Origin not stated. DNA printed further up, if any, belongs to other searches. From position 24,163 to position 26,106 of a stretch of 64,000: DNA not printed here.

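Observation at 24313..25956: TssM reduced to its membrane-anchored cytoplasmic domain: no periplasmic domain and a lost Walker A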

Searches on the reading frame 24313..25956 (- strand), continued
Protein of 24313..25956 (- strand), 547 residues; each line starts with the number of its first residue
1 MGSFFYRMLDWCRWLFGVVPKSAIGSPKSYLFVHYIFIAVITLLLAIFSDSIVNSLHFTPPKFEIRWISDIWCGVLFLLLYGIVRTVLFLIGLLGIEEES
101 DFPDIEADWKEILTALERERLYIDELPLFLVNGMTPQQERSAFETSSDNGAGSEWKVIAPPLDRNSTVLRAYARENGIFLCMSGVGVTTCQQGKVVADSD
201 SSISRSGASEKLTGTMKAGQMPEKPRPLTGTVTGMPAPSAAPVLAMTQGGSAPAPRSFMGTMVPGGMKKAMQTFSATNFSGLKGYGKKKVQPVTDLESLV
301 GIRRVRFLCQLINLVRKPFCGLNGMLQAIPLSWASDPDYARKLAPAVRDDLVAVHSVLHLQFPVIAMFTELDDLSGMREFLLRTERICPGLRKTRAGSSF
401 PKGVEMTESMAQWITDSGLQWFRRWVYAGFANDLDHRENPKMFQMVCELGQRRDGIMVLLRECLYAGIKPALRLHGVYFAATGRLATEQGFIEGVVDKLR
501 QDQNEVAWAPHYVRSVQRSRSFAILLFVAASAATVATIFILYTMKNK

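Call 36: search_protein_families(library=pfam, proteins=[L015:16981-18759:+, L015:18750-19946:+, L001:16929-18653:+, L031:9749-11497:+, L031:11818-12951:+, L031:13715-15214:+, L031:16588-18492:+], max_evalue=0.01)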
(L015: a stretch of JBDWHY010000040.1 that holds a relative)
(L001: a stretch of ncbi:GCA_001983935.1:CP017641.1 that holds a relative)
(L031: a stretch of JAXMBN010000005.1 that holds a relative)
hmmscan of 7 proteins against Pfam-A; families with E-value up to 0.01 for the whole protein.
L015:16981-18759:+ (592 aa): 1 family
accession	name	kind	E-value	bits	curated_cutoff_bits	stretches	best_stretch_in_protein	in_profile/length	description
PF13437.12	HlyD_3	-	0.00043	21.4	22.2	1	463-545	18-90/106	HlyD family secretion protein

L015:18750-19946:+ (398 aa): 5 families
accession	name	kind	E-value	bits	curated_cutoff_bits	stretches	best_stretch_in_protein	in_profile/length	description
PF13437.12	HlyD_3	-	5.1e-19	69.4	22.2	1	276-377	2-106/106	HlyD family secretion protein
PF16576.10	HlyD_D23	-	3.7e-15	56.2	30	1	261-377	96-211/214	Barrel-sandwich domain of CusB or HlyD membrane-fusion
PF00364.28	Biotin_lipoyl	-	1e-05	25.7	22.1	1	65-98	40-73/73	Biotin-requiring enzyme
PF07831.19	PYNP_C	-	0.0018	18.4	27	0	75-104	30-59/75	Pyrimidine nucleoside phosphorylase C-terminal domain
PF13533.13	Biotin_lipoyl_2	-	0.008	16.4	29.8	0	75-99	8-32/32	Biotin-lipoyl like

L001:16929-18653:+ (574 aa): 1 family
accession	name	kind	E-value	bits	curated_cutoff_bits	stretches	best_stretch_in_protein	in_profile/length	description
PF16116.10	DUF4832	-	0.009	16.2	29.2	0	500-571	143-214/216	Domain of unknown function (DUF4832)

L031:9749-11497:+ (582 aa): 1 family
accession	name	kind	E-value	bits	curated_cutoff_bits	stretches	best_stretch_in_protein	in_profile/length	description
PF14331.11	IcmF-related_N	-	1.3e-19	71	25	1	334-520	6-186/259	IcmF-related N-terminal domain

L031:11818-12951:+ (377 aa): 2 families
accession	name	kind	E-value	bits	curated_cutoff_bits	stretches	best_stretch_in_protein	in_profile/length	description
PF06812.17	ImpA_N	-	4.2e-29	101.5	26.9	1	27-146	5-118/119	ImpA, N-terminal, type VI secretion system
PF00174.25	Oxidored_molyb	-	0.00047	20.2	24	1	170-250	8-85/169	Oxidoreductase molybdopterin binding domain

L031:13715-15214:+ (499 aa): 3 families
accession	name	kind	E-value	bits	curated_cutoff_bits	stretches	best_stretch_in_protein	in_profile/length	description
PF05943.17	VipB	-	1.7e-131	438.2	27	1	71-372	2-300/301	EvpB/VC_A0108, tail sheath N-terminal domain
PF18945.5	VipB_2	-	4.4e-43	146.5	27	1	383-494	2-112/112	EvpB/VC_A0108, tail sheath gpW/gp25-like domain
PF22913.1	NBAS_11th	-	0.0075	16.7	27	0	24-122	23-116/125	NBAS subunit of NRZ tethering complex, C-terminal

L031:16588-18492:+ (634 aa): 1 family
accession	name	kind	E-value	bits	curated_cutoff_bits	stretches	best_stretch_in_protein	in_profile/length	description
PF05947.17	T6SS_TssF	-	1.3e-200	668.4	25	1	1-630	1-607/608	Type VI secretion system, TssF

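Call 38: fold_search(model_id=the predicted structure, library=pdb)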
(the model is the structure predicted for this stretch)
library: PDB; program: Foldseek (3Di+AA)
matches with E <= 10: 218; with E <= 0.001: 0
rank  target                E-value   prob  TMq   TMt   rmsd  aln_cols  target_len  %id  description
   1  7b2n_D                1.2e+00  0.08  0.12  0.18  17.3       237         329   10  Crystal structure of Chlamydomonas reinhardtii chloroplastic Fructose bisphosphate aldolase (released 2021-12-08)
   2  7bv3_A                1.4e+00  0.04  0.07  0.08  15.7       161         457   12  Crystal structure of a ugt transferase from Siraitia grosvenorii in complex with UDP (released 2021-03-03)
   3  4mhl                  1.5e+00  0.16  0.13  0.33  11.9       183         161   10  The crystal structure of human interleukin-11 (released 2014-09-03)
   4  8dpw                  1.5e+00  0.15  0.13  0.31  12.9       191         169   11  The structure of Interleukin-11 Mutein (released 2023-11-29)
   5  2b8y                  1.5e+00  0.14  0.11  0.33  10.0       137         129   10  Crystal structure of the interleukin-4 variant T13DF82D (released 2006-05-30)
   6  6e6u_A                1.5e+00  0.10  0.11  0.20  13.3       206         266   10  Variant C89S of Dieckmann cyclase, NcmC (released 2019-07-31)
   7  6u1s_A                1.5e+00  0.08  0.09  0.15  23.0       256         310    9  Cryo-EM structure of a de novo designed 16-helix transmembrane nanopore, TMHC8_R. (released 2020-08-19)
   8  9ew5_D                1.7e+00  0.06  0.08  0.15  12.8       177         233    8  Ternary structure of 14-3-3s, C-RAF phosphopeptide (pS259) 12mer and compound 23 (1083848) (released 2025-04-16)
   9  9l8l_A                1.8e+00  0.20  0.15  0.32  12.0       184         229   12  Structure of GPCR megacomplex bound to agonists (released 2025-12-31)
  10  9vyh_m                1.8e+00  0.15  0.10  0.09   4.6        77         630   21  Cyanopodophage Pan3 tailspike (released 2025-11-26)
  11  3kxl_A                1.8e+00  0.14  0.15  0.25  14.5       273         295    8  crystal structure of SsGBP mutation variant G235S (released 2010-05-26)
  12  5nkm_B                1.8e+00  0.08  0.15  0.27  17.0       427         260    6  SMG8-SMG9 complex (released 2017-04-19)
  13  5yew_B                1.8e+00  0.04  0.14  0.17  27.2       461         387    8  Structural basis for GTP hydrolysis and conformational change of mitofusin 1 in mediating mitochondrial fusion (released 2018-01-31)
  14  9mg8_B                2.1e+00  0.05  0.08  0.12  22.4       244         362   11  Crystal Structure of b-iTHR-110 (released 2025-12-17)
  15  6o4o                  2.3e+00  0.11  0.13  0.31  11.8       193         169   12  The structure of human interleukin 11 (released 2020-05-06)
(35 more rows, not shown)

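Call 39: search_protein_representatives(alignment_id=A1)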
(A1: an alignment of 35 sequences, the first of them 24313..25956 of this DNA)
Query: 35 sequences, 549 profile positions. Proteins with E-value up to 0.001 (for the whole library): 2897; up to 1e-10: 1328; up to 1e-30: 825. The best 150 are listed.
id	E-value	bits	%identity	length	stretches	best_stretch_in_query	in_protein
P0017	8.9e-256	866.2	-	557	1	2-546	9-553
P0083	1.2e-218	743.7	-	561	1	4-547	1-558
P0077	1.2e-197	674.4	-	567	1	1-546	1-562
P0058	2.4e-157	541.3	-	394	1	8-388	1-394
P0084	9.0e-147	506.4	-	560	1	1-541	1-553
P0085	3.5e-145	501.2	-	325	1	245-547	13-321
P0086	2.9e-139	481.7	-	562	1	1-546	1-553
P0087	1.3e-138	479.5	-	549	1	1-548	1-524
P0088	6.6e-138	477.2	-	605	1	4-546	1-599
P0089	1.2e-136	473.0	-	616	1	4-542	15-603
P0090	1.4e-127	443.1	-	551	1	2-542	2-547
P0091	2.7e-127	442.2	-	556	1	9-541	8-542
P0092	5.1e-126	438.0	-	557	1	1-537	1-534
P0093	5.5e-126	437.8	-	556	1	6-542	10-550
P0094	8.2e-126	437.3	-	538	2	290-544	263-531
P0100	4.2e-119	415.1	-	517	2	260-545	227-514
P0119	7.9e-115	401.0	-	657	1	2-545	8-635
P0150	7.8e-108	377.9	-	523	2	1-215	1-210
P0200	3.6e-99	349.3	-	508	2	285-546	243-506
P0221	4.8e-96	339.0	-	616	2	270-540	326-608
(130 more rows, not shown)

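Call 62: find_encoding_contigs(protein=P0001, flank=10000, max_places=5)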
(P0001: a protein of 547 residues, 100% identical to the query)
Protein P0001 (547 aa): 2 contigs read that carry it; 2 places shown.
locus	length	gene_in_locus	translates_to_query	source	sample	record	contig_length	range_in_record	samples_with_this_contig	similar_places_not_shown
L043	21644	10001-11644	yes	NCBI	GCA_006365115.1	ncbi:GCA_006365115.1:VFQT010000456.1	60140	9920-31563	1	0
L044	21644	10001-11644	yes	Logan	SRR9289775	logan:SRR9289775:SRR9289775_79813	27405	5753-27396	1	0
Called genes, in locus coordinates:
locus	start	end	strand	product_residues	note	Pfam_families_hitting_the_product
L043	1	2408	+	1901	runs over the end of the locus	PF00069:Pkinase, PF07714:PK_Tyr_Ser-Thr, PF23409:Beta-prop_EML (faint), PF25391:WD40_Gbeta (faint), PF25174:Beta-prop_THOC3, PF25175:Beta-prop_WDR5 (weak), PF23381:Beta-prop_IFT122_1st, PF25171:Beta-prop_WDR36-Utp21_1st (weak), +12 more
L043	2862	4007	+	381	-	PF04945:YHS, PF12018:FAP206 (faint)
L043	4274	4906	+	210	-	-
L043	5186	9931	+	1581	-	-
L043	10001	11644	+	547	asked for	PF14331:IcmF-related_N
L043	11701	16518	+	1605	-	-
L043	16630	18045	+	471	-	PF05936:T6SS_VasE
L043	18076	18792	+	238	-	PF09850:DotU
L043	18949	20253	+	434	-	PF00270:DEAD, PF04851:ResIII, PF16203:ERCC3_RAD25_C, PF00271:Helicase_C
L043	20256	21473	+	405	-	PF05626:DUF790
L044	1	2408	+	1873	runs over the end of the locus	PF00069:Pkinase, PF07714:PK_Tyr_Ser-Thr, PF23409:Beta-prop_EML (faint), PF25391:WD40_Gbeta (faint), PF25174:Beta-prop_THOC3, PF25175:Beta-prop_WDR5 (weak), PF23381:Beta-prop_IFT122_1st, PF25171:Beta-prop_WDR36-Utp21_1st (weak), +12 more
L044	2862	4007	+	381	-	PF04945:YHS, PF12018:FAP206 (faint)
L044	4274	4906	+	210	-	-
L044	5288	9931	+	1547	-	-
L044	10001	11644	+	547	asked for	PF14331:IcmF-related_N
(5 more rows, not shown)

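Call 63: search_protein_families(library=pfam, proteins=[L026:7130-9073:-, L026:9110-11614:-, L026:11708-13009:-, L027:11416-13860:-, L027:14894-17215:+, L027:17530-19989:+, L033:8407-10566:-, L033:11096-14527:+, L028:6468-8078:+, L031:366-5033:+], max_evalue=0.001)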
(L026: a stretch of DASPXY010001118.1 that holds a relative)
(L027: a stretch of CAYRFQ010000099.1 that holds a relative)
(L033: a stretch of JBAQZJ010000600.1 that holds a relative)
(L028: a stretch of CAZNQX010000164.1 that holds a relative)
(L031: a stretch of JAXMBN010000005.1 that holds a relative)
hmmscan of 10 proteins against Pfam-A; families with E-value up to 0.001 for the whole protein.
L026:7130-9073:- (647 aa): 3 families
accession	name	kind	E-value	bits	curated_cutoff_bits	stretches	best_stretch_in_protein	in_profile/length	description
PF13620.12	CarboxypepD_reg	-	8.5e-11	42.5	32.3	1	564-638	1-76/82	Carboxypeptidase regulatory-like domain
PF17210.9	SdrD_B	-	1.4e-07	32.1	29.7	1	571-621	19-69/112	SdrD B-like domain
PF07210.18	DUF1416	-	2.2e-06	27.9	23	1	561-630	18-84/97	Protein of unknown function (DUF1416)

L026:9110-11614:- (834 aa): 0 families

L026:11708-13009:- (433 aa): 0 families

L027:11416-13860:- (814 aa): 4 families
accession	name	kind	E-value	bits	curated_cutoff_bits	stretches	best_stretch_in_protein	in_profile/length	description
PF13620.12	CarboxypepD_reg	-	4e-11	43.5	32.3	1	727-796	1-70/82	Carboxypeptidase regulatory-like domain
PF10670.15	DUF4198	-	3.4e-05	24.5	34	1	728-781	149-206/209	Domain of unknown function (DUF4198)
PF17210.9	SdrD_B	-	6e-05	23.6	29.7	1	741-780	26-64/112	SdrD B-like domain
PF17802.7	SpaA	-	0.00023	21.7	23.1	1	740-802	17-81/91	Prealbumin-like fold domain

L027:14894-17215:+ (773 aa): 8 families
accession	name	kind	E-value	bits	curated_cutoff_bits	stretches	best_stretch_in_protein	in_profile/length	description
PF00990.26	GGDEF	-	3.5e-45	154.1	23.8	1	612-770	2-161/161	Diguanylate cyclase, GGDEF domain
PF13487.12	HD_5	-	5.6e-40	137.3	27.2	1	266-429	3-169/170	HD domain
PF00498.31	FHA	-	1.5e-19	70.6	20.7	1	525-587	2-67/67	FHA domain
PF01966.28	HD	-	4.2e-18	66.2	22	1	279-399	3-116/116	HD domain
PF16697.10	Yop-YscD_cpl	-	3.8e-16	59.6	33.2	1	510-593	5-90/94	Inner membrane component of T3SS, cytoplasmic domain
PF13492.12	GAF_3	-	1.6e-11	45.1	27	1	113-247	1-128/129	GAF domain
PF13185.12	GAF_2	-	2.9e-07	31.2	28.6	1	113-247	3-136/136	GAF domain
PF01590.32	GAF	-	5.2e-06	27.5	22.4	1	114-246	2-133/133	GAF domain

L027:17530-19989:+ (819 aa): 2 families
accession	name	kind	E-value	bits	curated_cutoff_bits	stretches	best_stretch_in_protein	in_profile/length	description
PF00413.30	Peptidase_M10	-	4.1e-16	59.7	24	1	101-240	32-159/159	Matrixin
PF04616.20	Glyco_hydro_43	-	0.00017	21.5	32.2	0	618-676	112-170/288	Glycosyl hydrolases family 43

L033:8407-10566:- (719 aa): 1 family
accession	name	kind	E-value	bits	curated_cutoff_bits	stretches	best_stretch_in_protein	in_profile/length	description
PF05685.18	Uma2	-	2e-28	99.5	27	1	531-677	3-144/172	Putative restriction endonuclease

L033:11096-14527:+ (1143 aa): 3 families
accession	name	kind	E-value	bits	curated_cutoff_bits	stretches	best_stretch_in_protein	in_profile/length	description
PF07587.16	PSD1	-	5.6e-81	272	28.5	1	688-931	1-243/244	Protein of unknown function (DUF1553)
PF07583.16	PSCyt2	-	3.4e-78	262.8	29.8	1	200-401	1-207/209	Protein of unknown function (DUF1549)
PF07635.16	PSCyt1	-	5.5e-16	59.4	22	1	79-137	1-59/59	Planctomycete cytochrome C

L028:6468-8078:+ (536 aa): 1 family
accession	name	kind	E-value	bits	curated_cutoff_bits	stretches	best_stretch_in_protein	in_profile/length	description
PF00171.27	Aldedh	-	1e-167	558.9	23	1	69-530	2-461/461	Aldehyde dehydrogenase family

L031:366-5033:+ (1555 aa): 1 family
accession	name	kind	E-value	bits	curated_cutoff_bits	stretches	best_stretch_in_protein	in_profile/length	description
PF13519.12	VWA_2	-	5.6e-05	24.2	27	0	1011-1069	3-51/107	von Willebrand factor type A domain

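Call 67: search_protein_families(library=ncbifam, proteins=[L031:7692-9821:+], max_evalue=0.01)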
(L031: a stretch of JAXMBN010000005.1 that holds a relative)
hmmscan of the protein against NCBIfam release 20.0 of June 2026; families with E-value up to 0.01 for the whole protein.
L031:7692-9821:+ (709 aa): 6 families
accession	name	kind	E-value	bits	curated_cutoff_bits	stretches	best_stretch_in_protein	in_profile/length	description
TIGR03353.2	VI_chp_4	equivalog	2.5e-74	250.9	100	1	15-460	1-417/429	type VI secretion system baseplate subunit TssK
TIGR03349.1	IV_VI_DotU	subfamily_domain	4.5e-17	62.5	89.95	1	508-635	7-141/211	DotU/TssL family secretion system protein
NF005444.0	PRK07033.1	equivalog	1.5e-06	27.5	520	1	552-626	102-178/438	DotU family type VI secretion system protein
NF038239.1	T6SS_TssL_short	exception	0.00014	21.4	180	1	533-629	39-136/207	type VI secretion system protein TssL, short form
NF038228.1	IcmH_DotU_IVB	equivalog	0.00022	20.7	50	1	552-627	94-172/258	type IVB secretion system protein IcmH/DotU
NF005999.0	PRK08126.1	subfamily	0.0043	15.9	571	1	553-627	118-194/432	hypothetical protein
